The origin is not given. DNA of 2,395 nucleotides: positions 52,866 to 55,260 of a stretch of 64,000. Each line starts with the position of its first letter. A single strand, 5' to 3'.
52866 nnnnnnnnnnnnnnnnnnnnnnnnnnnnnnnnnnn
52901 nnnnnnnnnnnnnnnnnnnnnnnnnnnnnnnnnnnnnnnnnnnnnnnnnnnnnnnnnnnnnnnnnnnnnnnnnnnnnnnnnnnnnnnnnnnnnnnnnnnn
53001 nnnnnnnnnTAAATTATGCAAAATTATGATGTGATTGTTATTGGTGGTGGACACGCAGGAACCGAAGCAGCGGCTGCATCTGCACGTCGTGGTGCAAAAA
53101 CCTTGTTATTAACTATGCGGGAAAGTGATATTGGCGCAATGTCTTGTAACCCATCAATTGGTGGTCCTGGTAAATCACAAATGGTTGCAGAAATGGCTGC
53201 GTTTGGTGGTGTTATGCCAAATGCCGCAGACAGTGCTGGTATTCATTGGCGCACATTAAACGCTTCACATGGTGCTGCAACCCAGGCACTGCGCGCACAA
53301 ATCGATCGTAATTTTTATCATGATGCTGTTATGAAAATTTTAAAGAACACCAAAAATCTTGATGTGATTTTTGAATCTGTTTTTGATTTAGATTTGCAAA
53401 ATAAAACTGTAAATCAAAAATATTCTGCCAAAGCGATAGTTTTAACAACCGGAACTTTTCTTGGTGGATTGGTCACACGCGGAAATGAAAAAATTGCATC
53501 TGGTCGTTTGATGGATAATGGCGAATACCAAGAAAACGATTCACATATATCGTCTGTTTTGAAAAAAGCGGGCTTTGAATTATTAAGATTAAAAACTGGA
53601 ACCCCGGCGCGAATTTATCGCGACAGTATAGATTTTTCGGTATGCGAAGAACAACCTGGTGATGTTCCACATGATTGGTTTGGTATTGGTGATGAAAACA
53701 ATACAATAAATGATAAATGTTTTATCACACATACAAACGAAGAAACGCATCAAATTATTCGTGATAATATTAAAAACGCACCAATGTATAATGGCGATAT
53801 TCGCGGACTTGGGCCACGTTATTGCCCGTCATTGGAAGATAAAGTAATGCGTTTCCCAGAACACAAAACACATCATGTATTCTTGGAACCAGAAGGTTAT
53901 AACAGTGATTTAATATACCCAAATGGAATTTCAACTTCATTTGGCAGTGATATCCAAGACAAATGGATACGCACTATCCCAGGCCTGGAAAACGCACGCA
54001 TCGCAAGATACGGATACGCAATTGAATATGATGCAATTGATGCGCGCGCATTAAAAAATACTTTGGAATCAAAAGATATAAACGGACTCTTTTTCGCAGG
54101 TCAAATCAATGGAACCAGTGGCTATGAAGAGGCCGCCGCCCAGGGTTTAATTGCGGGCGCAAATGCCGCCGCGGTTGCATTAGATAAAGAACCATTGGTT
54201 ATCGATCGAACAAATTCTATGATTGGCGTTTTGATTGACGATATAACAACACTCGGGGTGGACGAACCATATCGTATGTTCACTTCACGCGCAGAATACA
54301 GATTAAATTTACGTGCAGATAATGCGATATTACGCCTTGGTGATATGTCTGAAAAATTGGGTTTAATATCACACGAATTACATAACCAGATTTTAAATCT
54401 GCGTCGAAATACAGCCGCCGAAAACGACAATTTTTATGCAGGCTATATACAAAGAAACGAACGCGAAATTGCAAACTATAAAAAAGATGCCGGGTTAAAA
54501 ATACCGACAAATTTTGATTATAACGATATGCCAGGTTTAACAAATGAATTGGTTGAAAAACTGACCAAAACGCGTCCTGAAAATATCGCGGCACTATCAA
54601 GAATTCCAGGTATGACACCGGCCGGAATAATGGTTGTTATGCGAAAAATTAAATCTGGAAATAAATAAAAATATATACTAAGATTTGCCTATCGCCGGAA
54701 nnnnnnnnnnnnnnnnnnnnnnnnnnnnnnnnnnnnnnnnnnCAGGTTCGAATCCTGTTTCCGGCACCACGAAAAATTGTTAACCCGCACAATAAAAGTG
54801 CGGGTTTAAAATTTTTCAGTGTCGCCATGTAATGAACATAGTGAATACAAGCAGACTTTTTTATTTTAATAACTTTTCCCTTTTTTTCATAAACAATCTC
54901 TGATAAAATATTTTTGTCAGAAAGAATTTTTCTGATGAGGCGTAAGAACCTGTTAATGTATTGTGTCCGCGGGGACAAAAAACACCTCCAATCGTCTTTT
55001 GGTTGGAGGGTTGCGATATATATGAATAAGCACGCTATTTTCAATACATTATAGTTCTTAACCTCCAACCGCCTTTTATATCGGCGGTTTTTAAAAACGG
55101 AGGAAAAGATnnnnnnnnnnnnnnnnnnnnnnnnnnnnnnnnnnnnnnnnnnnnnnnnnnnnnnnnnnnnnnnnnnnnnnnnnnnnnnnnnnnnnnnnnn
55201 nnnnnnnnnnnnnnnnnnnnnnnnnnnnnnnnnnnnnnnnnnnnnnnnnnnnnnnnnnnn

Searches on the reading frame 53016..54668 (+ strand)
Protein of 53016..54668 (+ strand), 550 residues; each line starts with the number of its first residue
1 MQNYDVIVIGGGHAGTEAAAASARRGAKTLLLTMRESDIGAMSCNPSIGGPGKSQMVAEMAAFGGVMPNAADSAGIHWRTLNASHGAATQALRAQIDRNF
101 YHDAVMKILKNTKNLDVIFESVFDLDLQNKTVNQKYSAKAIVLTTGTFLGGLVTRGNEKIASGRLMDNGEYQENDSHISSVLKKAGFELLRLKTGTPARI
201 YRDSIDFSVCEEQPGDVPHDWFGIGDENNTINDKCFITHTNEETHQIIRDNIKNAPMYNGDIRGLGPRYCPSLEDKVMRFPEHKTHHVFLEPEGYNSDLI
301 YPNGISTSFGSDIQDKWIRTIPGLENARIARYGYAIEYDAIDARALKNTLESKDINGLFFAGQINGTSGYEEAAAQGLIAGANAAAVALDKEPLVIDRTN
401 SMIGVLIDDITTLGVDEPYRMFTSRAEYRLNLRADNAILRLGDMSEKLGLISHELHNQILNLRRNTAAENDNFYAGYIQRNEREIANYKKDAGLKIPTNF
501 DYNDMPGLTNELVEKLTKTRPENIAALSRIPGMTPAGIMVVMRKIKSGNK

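Call 7: search_protein_families(library=pfam, proteins=[window:53016-54668:+], max_evalue=0.01)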
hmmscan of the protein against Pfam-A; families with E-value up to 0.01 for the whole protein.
window:53016-54668:+ (550 aa): 7 families
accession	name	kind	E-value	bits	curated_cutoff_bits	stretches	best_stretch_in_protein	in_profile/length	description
PF01134.28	GIDA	-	3.7e-145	484.3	22.1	1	5-391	1-390/391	Glucose inhibited division protein A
PF13932.14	SAM_GIDA_C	-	1e-20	73.7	27.1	1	487-542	2-57/57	tRNA modifying enzyme MnmG/GidA C-terminal helical bundle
PF07992.20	Pyr_redox_2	-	3.5e-08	33.6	26.1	1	4-147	1-109/291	Pyridine nucleotide-disulphide oxidoreductase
PF12831.13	FAD_oxidored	-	4.9e-07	29.8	27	1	5-142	1-141/416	FAD dependent oxidoreductase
PF00890.30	FAD_binding_2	-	0.00015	21.6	20.4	1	5-37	1-33/414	FAD binding domain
PF03486.20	HI0933_like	-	0.00019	21.4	50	0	5-33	2-30/244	HI0933-like protein Rossmann domain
PF01262.27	AlaDh_PNT_C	-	0.0014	18.5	23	1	5-36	30-61/214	Alanine dehydrogenase/PNT, C-terminal domain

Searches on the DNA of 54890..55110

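Call 42: search_rna_families(source=window, start=54890, end=55110, threshold=evalue, max_evalue=10, show_alignments=1)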
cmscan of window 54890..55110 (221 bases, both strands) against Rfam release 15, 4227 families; matches with E-value up to 10: 14.
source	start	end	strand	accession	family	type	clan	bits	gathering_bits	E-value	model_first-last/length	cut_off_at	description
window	55001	55078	+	RF02221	sRNA-Xcc1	Gene; sRNA;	-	29.1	53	0.0021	1-87/87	no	sRNA-Xcc1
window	55060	55110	+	RF00420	SNORA61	Gene; snRNA; snoRNA; HACA-box;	-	18.2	74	0.21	1-67/132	3'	Small nucleolar RNA SNORA61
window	54897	54940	+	RF00212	SNORD38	Gene; snRNA; snoRNA; CD-box;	CL00051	17.3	44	0.6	1-70/70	no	Small nucleolar RNA SNORD38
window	54911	54981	+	RF00008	Hammerhead_3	Gene; ribozyme;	CL00010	16.8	48.5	0.44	1-54/54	no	Hammerhead ribozyme (type III)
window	54975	55100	-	RF00515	PyrR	Cis-reg;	-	16.3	54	5.2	1-115/115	no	PyrR binding site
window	54912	54940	+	RF00979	mir-553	Gene; miRNA;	-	16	82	2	1-62/62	no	mir-553 microRNA precursor family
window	55018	55093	+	RF00370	sroD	Gene; sRNA;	-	15.3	50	1.1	1-86/86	no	sroD RNA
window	55033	55095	+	RF00033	MicF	Gene; antisense;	-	15.1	79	8.9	1-94/94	no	MicF RNA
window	54997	55084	+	RF00766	mir-335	Gene; miRNA;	-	15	64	1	1-92/92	no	mir-335 microRNA precursor family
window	54893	54996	-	RF04315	manA-II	Cis-reg;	-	13.8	100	4.7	1-147/147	no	manA_II ncRNA motif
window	55056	55108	-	RF03260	mir-8229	Gene; miRNA;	-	12.7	45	8.3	1-59/59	no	mir-8229 microRNA precursor family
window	54902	54948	-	RF02753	ES173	Gene; sRNA;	-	12.4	90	9.9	1-64/64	no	ES173 sRNA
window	54898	54926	+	RF00715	mir-383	Gene; miRNA;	-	11.6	70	10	4-73/73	no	mir-383 microRNA precursor family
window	55066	55104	+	RF01727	SAM-SAH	Cis-reg; riboswitch;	-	10.7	40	5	1-49/49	no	SAM/SAH riboswitch aptamer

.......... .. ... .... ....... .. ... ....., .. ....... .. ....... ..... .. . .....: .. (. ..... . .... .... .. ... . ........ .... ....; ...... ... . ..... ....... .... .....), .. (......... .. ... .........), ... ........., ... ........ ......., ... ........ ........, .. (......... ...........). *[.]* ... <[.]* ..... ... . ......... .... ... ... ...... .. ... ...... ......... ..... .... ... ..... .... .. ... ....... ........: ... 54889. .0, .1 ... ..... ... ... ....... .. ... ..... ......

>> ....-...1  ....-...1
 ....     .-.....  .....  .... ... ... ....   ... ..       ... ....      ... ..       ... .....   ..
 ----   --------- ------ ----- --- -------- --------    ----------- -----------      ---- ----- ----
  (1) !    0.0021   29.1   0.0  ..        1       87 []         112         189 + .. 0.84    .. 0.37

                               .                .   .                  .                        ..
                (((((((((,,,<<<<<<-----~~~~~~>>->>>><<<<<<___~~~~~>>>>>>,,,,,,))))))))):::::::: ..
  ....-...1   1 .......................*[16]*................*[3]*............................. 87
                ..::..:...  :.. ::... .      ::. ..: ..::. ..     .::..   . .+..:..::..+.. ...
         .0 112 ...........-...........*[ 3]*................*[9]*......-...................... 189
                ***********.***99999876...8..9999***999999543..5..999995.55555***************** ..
